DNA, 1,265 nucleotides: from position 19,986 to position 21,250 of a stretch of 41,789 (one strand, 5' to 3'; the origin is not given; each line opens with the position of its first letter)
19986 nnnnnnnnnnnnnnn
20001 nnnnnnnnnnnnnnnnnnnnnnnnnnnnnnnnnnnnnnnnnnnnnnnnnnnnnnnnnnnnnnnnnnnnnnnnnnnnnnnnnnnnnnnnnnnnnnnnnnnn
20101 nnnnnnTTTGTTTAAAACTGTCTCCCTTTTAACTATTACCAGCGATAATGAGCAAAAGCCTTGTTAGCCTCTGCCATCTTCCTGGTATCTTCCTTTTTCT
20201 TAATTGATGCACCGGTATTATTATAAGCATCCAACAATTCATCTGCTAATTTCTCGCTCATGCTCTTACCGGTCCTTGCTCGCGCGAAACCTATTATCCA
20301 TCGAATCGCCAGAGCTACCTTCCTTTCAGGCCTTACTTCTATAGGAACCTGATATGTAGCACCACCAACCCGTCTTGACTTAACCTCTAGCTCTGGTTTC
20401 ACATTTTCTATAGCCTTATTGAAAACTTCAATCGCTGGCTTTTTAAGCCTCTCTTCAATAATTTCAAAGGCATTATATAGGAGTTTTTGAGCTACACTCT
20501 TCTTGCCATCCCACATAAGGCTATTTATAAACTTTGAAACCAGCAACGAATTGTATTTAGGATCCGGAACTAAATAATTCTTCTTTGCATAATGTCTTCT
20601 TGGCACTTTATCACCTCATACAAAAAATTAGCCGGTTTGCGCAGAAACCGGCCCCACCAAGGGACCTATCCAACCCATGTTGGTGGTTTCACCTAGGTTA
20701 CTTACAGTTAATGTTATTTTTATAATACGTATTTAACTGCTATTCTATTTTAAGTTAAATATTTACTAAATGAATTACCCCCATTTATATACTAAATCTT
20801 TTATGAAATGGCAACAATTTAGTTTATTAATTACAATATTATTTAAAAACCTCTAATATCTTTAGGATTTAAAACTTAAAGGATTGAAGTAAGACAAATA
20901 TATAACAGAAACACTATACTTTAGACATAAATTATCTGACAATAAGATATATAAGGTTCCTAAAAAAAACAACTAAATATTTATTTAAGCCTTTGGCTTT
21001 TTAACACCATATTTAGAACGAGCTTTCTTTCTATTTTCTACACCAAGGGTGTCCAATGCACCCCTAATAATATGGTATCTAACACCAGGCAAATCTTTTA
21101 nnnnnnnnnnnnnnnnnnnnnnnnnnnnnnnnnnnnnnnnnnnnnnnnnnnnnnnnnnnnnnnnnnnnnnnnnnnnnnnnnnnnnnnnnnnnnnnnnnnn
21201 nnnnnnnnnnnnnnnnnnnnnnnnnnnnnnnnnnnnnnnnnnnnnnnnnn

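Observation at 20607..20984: A 378-nt rpsL-rpsG spacer ending in a GC-rich two-hairpin element and a terminator that abuts the rpsG RBS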

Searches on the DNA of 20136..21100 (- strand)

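Call 4: search_rna_families(source=window, start=20500, end=21100, threshold=evalue, max_evalue=10, show_alignments=3)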
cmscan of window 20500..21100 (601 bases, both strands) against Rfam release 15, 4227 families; matches with E-value up to 10: 5.
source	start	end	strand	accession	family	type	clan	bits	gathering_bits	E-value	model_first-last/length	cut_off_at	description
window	20881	20945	+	RF00326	snoZ155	Gene; snRNA; snoRNA; CD-box;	-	24.1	43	0.35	1-81/81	no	Small nucleolar RNA Z155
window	20955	21034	+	RF02371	PyrG_leader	Cis-reg; leader;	-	18.9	65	7.4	1-78/78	no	PyrG leader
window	20685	20756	+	RF03266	mir-2943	Gene; miRNA;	-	17.9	76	1.6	1-71/71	no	mir-2943 microRNA precursor family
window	20949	20978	+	RF00522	PreQ1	Cis-reg; riboswitch;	-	14.6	39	3.3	1-45/45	no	PreQ1 (pre queuosine) riboswitch aptamer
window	20962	21080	-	RF02728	HrrF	Gene; sRNA;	-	14.6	77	8.3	1-116/116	no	Haemophilus regulatory RNA responsive to iron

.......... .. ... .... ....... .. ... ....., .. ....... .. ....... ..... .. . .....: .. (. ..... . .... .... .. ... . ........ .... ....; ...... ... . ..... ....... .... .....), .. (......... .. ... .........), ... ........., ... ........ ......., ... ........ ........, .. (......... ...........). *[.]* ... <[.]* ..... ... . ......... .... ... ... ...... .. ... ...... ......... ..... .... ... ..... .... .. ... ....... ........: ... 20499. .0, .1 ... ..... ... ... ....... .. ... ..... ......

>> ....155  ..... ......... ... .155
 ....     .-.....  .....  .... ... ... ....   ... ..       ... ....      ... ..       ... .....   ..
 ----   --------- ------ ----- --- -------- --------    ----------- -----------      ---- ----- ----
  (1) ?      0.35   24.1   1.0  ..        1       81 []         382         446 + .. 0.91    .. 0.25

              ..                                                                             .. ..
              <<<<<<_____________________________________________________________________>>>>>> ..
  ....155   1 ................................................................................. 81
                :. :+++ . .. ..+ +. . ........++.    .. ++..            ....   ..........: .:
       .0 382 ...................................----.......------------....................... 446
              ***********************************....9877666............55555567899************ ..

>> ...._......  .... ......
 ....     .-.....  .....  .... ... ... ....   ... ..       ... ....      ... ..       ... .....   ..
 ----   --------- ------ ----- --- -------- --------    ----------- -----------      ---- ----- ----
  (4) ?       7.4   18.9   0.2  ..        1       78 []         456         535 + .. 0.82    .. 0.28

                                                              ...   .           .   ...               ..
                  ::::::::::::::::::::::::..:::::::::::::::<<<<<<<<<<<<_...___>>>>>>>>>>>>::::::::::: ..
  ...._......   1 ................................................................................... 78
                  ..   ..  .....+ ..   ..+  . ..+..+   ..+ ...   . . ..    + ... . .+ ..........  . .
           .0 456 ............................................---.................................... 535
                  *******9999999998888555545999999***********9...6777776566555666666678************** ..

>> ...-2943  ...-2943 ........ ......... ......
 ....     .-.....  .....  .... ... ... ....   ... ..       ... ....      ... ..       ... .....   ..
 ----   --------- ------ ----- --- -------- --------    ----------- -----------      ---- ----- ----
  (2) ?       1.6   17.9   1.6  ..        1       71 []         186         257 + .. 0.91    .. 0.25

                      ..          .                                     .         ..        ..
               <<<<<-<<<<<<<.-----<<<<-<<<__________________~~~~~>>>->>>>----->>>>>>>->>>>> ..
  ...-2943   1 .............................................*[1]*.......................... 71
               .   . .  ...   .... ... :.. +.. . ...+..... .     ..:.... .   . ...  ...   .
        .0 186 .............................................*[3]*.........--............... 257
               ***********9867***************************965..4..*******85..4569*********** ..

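Call 31: build_rna_model(alignment_id=A2, structure=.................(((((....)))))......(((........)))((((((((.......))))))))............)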
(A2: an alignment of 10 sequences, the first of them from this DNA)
Model R1 built from alignment A2 (10 sequences, 86 columns); structure: as given.
model positions 79; base pairs 16; branch points 2; effective number of sequences 1.71; information 0.718 bits per position. Calibrated on 0.2 Mb of random sequence (short: E-values are rough).
structure used (alignment columns):
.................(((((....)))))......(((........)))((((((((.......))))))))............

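Call 33: search_with_rna_model(model_id=R1, sources=[window, L001, L002, L003, L004, L005, L006, L007, L008, L009, L010, L016, L017, L018, L024, L026, L029, L033, L035, L036, L037, L039, L057, L060, L064, L065, L070, L071, L082, L083, L084, L085, L091, L097, L100, L115, L129, L132, L137, L142, L143, L151, L156, L160, L161, L164, L165, L167, L169, L170, L171, L173, L176, L178, L179], max_evalue=10)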
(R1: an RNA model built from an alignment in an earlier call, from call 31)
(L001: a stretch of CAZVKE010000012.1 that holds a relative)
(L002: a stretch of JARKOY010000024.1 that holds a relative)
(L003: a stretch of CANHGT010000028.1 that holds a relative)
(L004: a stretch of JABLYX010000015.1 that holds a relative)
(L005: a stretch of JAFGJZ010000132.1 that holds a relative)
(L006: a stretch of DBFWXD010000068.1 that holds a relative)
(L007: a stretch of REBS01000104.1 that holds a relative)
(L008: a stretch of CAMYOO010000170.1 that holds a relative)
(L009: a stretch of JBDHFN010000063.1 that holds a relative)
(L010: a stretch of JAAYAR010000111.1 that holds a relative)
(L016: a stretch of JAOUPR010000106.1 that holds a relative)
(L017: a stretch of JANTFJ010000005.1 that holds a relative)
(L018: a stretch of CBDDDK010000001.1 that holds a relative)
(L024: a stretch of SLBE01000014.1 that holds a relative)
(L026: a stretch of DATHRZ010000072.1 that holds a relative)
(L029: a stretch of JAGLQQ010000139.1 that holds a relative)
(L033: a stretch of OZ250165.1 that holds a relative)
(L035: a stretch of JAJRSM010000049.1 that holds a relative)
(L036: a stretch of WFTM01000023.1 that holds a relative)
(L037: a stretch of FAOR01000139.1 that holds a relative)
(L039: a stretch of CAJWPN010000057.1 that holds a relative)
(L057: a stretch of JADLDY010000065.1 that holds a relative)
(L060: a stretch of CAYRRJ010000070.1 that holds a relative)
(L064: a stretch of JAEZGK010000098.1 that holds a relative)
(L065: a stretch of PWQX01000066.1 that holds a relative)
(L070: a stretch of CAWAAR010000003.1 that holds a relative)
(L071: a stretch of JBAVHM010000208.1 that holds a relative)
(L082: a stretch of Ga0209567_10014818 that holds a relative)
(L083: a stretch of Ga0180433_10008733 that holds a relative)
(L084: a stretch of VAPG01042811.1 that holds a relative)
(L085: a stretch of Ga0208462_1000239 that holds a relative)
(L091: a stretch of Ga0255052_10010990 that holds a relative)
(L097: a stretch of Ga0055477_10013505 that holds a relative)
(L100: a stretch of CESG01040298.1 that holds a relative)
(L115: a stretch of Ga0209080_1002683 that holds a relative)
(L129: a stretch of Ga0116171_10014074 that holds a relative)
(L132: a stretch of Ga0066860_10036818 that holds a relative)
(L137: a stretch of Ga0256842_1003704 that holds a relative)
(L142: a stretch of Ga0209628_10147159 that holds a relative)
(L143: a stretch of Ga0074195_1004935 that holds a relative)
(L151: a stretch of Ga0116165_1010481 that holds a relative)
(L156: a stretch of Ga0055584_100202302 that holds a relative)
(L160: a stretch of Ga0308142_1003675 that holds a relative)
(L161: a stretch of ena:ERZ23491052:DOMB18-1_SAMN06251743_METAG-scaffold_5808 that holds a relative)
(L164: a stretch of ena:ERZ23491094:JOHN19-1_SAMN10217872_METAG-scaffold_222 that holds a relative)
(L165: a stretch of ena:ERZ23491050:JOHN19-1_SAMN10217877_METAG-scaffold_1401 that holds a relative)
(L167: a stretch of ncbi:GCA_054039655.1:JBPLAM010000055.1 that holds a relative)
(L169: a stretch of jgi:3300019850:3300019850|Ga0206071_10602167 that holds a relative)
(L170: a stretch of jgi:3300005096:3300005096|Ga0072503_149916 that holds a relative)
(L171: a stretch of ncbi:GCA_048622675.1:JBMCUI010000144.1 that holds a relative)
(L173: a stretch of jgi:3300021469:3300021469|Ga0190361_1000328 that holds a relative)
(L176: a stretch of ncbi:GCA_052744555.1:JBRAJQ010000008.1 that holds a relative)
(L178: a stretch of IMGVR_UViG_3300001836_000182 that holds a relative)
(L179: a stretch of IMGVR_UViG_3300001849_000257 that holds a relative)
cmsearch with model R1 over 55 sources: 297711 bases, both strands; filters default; matches with E-value up to 10: 17.
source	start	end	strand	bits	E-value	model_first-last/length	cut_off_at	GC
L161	2408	2486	+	101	9.8e-28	1-79/79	no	0.51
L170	2408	2486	+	99.1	3.7e-27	1-79/79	no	0.49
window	20621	20699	-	99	4.1e-27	1-79/79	no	0.52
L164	2404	2485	+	96.6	2.1e-26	1-79/79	no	0.5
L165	2404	2485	+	95.9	3.5e-26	1-79/79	no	0.51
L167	2404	2484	+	95.3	5.2e-26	1-79/79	no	0.51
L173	2354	2434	+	89.8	2.6e-24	1-79/79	no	0.51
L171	745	823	+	89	4.3e-24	1-79/79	no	0.52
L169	610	687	+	88.5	6.2e-24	1-79/79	no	0.49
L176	2392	2472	+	78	9.9e-21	1-79/79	no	0.51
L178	3698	3719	+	12.4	0.95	48-69/79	no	0.5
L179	3698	3719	+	12.4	0.95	48-69/79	no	0.5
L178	3698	3719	-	12.1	1.1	48-69/79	no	0.5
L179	3698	3719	-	12.1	1.1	48-69/79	no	0.5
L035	1936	1985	+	11.9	1.3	1-79/79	no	0.38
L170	2455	2476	-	11.4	1.8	48-69/79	no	0.59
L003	580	622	+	10.3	4.1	1-79/79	no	0.49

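Call 39: search_with_rna_model(model_id=R1, sources=[L180, L181, L182, L183, L184, L175], max_evalue=10, show_alignments=3)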
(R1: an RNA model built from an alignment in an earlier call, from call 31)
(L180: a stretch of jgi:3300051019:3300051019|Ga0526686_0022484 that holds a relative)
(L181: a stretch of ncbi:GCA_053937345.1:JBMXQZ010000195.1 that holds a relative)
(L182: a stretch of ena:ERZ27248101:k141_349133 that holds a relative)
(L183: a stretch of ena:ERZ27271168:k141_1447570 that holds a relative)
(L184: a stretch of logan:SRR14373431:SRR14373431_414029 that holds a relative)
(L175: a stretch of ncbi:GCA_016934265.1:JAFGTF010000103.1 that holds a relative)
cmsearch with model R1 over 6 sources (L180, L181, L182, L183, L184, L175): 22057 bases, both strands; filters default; matches with E-value up to 10: 3.
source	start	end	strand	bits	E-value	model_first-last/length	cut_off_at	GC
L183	2405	2486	+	78.7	4.3e-22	1-79/79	no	0.57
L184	1384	1465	+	78.7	4.3e-22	1-79/79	no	0.57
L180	1650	1731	+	66.6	2.1e-18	1-79/79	no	0.57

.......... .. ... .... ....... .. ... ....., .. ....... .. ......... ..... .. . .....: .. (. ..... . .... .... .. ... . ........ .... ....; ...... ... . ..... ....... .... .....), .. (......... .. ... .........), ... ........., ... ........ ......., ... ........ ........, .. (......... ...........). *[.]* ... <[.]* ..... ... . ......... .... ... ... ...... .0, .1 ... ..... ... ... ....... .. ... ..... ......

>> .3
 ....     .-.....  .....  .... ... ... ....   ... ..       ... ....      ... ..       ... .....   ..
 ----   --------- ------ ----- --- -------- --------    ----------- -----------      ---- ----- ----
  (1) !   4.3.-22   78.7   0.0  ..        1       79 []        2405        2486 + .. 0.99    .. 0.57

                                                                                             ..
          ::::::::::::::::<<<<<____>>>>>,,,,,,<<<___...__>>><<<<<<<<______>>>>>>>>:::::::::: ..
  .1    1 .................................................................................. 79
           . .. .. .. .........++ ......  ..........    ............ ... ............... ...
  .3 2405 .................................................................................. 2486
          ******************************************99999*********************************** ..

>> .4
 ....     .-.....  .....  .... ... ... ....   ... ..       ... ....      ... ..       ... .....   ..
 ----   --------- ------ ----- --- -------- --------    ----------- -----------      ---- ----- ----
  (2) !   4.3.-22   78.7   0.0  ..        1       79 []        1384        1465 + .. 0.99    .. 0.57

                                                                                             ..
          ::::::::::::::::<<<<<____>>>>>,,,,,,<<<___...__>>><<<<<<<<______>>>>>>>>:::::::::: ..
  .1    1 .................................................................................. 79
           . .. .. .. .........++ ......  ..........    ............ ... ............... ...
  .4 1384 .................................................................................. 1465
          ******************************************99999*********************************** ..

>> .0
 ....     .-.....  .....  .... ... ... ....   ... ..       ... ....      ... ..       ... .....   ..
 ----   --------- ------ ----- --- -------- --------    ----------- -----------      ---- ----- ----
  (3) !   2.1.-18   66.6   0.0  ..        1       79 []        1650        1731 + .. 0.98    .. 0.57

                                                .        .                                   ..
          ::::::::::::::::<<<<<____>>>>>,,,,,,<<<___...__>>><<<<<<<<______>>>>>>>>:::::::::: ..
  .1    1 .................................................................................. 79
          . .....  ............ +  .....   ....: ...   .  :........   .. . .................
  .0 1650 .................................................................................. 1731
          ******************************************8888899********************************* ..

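Call 49: search_with_rna_model(model_id=R1, sources=[window, L161, L164, L165, L167, L169, L170, L171, L173, L176, L180, L183], max_evalue=0.000001, make_alignment=true)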
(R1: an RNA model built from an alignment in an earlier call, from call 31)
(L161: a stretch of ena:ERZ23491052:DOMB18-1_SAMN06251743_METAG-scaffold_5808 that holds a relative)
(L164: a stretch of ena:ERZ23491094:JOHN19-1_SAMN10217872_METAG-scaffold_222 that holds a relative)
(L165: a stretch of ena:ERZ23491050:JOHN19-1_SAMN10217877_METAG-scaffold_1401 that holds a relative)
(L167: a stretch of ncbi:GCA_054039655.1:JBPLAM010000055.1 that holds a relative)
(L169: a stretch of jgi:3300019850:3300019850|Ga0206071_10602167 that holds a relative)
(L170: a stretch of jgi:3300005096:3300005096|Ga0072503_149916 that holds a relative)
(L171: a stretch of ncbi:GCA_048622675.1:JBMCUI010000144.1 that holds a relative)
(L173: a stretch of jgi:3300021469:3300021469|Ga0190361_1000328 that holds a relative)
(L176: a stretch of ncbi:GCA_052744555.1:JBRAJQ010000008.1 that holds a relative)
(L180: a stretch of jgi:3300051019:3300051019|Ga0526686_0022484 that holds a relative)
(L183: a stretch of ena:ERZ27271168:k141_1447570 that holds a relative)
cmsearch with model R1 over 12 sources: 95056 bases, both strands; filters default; matches with E-value up to 0.000001: 12.
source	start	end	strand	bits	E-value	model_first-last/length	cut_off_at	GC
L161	2408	2486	+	101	3.1e-28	1-79/79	no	0.51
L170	2408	2486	+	99.1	1.2e-27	1-79/79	no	0.49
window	20621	20699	-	99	1.3e-27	1-79/79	no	0.52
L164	2404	2485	+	96.6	6.7e-27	1-79/79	no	0.5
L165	2404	2485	+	95.9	1.1e-26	1-79/79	no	0.51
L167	2404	2484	+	95.3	1.7e-26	1-79/79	no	0.51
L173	2354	2434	+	89.8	8.2e-25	1-79/79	no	0.51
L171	745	823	+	89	1.4e-24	1-79/79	no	0.52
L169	610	687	+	88.5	2e-24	1-79/79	no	0.49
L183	2405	2486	+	78.7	1.9e-21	1-79/79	no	0.57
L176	2392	2472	+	78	3.2e-21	1-79/79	no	0.51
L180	1650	1731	+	66.6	9e-18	1-79/79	no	0.57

Alignment A3: 12 matches aligned to the model, 84 columns, each read 5' to 3' on its own strand. Consensus structure (alignment columns), stored with it:
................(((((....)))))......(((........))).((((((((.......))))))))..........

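Call 59: search_with_rna_model(model_id=R1, sources=[L011, L012, L013, L014, L015, L019, L020, L021, L022, L023, L025, L027, L028, L030, L031, L032, L034, L038, L040, L041, L042, L043, L044, L045, L046, L047, L048, L049, L050, L051, L052, L053, L054, L055, L056, L058, L059, L061, L062, L063, L066, L067, L068, L069, L072, L073, L074, L075, L076, L077, L078, L079, L080, L081, L086, L087, L088, L089, L090, L092, L093, L094, L095, L096, L098, L099, L101, L102, L103, L104, L105, L106, L107, L108, L109, L110, L111, L112, L113, L114, L116, L117, L118, L119, L120, L121, L122, L123, L124, L125, L126, L127, L128, L130, L131, L133, L134, L135, L136, L138], max_evalue=10)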
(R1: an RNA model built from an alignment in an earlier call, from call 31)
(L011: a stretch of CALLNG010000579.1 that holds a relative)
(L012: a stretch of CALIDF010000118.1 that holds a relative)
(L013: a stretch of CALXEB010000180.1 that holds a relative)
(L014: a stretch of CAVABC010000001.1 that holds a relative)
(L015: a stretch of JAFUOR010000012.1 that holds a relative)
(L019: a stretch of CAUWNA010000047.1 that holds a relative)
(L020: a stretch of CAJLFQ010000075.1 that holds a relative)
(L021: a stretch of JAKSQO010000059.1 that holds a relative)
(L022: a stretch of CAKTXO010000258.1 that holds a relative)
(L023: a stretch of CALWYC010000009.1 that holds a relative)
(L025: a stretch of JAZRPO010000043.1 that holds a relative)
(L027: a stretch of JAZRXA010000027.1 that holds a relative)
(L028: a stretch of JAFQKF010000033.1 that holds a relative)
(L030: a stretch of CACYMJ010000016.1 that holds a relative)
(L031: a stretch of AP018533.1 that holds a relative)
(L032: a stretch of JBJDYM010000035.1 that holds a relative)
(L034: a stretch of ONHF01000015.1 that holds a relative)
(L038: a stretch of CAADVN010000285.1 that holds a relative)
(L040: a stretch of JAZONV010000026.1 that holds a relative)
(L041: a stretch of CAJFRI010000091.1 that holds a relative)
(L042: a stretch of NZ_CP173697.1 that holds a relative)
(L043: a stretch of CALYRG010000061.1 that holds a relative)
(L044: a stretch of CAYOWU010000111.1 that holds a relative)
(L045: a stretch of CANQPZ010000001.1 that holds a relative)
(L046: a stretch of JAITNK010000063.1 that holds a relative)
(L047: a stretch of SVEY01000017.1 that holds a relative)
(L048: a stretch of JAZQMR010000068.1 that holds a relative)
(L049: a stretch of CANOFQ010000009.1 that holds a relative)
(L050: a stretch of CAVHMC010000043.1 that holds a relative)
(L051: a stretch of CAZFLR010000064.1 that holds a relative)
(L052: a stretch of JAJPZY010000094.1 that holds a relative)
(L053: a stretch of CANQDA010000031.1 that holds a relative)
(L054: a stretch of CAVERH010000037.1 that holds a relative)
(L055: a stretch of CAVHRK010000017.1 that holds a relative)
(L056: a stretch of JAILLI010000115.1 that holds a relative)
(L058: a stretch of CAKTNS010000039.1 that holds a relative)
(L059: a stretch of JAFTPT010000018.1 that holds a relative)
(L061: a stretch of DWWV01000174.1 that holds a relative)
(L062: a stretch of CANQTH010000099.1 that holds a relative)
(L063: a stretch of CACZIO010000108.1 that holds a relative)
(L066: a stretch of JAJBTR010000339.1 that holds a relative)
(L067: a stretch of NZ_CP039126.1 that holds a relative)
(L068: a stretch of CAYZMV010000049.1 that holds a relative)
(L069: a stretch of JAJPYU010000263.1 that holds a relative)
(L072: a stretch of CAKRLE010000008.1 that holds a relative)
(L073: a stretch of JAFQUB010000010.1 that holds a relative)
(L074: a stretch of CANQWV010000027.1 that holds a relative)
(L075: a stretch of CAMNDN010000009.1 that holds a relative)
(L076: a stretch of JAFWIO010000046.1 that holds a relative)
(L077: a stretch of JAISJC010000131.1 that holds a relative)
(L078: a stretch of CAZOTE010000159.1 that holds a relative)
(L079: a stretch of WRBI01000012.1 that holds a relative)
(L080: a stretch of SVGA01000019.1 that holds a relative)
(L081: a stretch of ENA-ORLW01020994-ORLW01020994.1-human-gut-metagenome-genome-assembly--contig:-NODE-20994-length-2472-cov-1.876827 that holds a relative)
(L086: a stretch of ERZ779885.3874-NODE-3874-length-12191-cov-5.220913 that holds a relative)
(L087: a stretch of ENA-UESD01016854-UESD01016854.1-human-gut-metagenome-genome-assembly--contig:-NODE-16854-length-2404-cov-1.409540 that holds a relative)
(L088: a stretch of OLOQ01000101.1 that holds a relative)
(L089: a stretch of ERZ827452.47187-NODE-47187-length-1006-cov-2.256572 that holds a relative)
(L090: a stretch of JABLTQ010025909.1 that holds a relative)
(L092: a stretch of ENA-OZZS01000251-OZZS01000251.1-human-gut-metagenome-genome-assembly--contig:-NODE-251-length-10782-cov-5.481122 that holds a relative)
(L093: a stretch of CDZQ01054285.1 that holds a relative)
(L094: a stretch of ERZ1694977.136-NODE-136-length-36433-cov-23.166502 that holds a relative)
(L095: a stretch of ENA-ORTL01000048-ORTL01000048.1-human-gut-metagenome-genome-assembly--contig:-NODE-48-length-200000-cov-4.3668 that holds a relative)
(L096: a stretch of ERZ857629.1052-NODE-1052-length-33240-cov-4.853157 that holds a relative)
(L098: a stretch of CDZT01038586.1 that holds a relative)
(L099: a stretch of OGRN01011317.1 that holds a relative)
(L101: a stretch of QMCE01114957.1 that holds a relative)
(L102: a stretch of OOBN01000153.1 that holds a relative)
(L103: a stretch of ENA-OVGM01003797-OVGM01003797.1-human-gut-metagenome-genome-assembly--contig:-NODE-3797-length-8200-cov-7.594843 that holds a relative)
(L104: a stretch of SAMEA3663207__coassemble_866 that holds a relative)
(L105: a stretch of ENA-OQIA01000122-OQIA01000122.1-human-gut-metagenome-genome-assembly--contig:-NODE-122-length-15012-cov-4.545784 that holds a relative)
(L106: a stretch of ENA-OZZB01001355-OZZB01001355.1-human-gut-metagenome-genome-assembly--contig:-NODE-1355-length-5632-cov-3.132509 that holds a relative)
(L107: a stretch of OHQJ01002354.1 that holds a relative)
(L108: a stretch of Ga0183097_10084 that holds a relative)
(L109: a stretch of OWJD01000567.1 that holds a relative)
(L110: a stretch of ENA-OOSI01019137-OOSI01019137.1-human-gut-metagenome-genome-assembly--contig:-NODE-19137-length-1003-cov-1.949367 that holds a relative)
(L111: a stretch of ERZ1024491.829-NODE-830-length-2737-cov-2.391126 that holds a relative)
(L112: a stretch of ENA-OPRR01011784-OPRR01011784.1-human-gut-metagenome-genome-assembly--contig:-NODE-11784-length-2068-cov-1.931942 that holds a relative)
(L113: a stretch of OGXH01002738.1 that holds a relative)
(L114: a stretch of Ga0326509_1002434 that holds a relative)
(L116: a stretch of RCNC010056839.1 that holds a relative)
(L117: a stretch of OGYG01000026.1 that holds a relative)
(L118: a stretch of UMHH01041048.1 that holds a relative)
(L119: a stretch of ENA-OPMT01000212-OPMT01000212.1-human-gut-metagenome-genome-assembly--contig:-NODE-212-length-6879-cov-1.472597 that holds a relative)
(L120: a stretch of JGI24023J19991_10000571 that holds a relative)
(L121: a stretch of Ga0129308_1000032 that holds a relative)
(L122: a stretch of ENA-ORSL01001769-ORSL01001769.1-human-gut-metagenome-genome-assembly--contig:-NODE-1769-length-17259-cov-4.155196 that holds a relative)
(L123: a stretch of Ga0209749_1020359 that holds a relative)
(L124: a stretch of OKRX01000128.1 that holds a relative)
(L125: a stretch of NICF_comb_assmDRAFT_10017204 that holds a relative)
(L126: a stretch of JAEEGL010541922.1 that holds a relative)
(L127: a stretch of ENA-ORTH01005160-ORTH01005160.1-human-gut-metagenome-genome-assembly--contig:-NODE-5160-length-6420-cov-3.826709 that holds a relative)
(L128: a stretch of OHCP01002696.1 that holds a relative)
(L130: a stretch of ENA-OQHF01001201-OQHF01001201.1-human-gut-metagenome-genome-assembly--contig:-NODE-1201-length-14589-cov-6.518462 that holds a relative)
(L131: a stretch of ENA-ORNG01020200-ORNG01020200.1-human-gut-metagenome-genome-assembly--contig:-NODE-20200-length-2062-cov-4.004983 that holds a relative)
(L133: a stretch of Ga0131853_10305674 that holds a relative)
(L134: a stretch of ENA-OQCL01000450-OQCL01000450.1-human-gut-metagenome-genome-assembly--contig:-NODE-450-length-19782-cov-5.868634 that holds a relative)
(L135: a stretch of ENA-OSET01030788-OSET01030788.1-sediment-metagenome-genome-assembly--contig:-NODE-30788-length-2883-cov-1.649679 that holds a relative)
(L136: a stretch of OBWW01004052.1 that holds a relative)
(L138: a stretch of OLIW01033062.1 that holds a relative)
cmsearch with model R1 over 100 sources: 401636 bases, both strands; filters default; matches with E-value up to 10: 5.
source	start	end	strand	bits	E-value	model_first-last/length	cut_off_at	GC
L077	220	278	-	15.2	0.17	1-79/79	no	0.58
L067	712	810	-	14.1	0.39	1-79/79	no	0.44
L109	1184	1210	-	13.1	0.76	1-79/79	no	0.3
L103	1185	1211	-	13.1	0.76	1-79/79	no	0.3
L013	200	252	-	9.9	7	1-79/79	no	0.64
